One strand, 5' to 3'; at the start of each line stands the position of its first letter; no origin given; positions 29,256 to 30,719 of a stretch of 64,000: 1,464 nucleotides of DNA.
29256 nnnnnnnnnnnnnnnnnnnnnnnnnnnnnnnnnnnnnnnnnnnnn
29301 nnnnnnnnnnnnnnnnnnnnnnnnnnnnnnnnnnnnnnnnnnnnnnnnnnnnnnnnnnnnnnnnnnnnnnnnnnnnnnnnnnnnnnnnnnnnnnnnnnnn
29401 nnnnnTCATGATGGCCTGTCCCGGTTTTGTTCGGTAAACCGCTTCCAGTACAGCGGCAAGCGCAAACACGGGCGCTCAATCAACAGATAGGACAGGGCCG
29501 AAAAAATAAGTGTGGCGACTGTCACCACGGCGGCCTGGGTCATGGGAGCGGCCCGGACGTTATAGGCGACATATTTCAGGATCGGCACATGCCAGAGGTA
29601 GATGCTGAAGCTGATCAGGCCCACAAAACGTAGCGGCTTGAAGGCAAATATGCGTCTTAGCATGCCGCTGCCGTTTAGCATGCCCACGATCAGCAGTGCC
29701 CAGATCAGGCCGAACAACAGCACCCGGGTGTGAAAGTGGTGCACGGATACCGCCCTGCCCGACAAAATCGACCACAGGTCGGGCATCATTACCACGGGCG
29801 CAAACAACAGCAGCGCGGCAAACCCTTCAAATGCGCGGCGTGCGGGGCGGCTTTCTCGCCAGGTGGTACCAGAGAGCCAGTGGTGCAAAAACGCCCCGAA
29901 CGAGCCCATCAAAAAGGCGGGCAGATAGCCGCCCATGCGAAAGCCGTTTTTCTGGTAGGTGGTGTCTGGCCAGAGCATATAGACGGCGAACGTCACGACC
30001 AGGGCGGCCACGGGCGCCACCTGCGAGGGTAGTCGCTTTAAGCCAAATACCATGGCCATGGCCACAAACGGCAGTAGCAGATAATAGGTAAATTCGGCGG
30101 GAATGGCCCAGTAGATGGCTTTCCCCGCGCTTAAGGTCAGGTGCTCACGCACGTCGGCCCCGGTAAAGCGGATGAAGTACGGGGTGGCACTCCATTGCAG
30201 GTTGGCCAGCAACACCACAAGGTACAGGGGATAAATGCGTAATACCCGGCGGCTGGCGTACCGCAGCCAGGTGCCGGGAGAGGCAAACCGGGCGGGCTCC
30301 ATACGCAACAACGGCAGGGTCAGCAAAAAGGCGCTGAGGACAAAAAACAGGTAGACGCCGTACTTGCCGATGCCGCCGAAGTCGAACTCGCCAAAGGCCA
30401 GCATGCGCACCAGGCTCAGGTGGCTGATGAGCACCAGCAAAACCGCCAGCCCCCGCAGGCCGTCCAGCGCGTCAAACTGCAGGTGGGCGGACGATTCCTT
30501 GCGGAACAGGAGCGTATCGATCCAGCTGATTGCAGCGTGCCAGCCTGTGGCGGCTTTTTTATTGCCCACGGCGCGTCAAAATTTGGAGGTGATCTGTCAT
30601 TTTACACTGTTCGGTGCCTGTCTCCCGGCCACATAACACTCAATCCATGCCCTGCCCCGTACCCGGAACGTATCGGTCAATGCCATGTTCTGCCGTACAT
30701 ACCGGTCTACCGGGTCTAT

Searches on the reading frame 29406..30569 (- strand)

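Call 43: search_protein_families(library=pfam, proteins=[window:29406-30569:-], max_evalue=0.00001)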
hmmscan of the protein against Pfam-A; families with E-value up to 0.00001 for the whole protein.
window:29406-30569:- (387 aa): 1 family
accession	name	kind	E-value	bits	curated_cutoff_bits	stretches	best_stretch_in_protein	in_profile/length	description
PF01757.29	Acyl_transf_3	-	1.9e-28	99.9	31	1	33-361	2-325/326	Acyltransferase domain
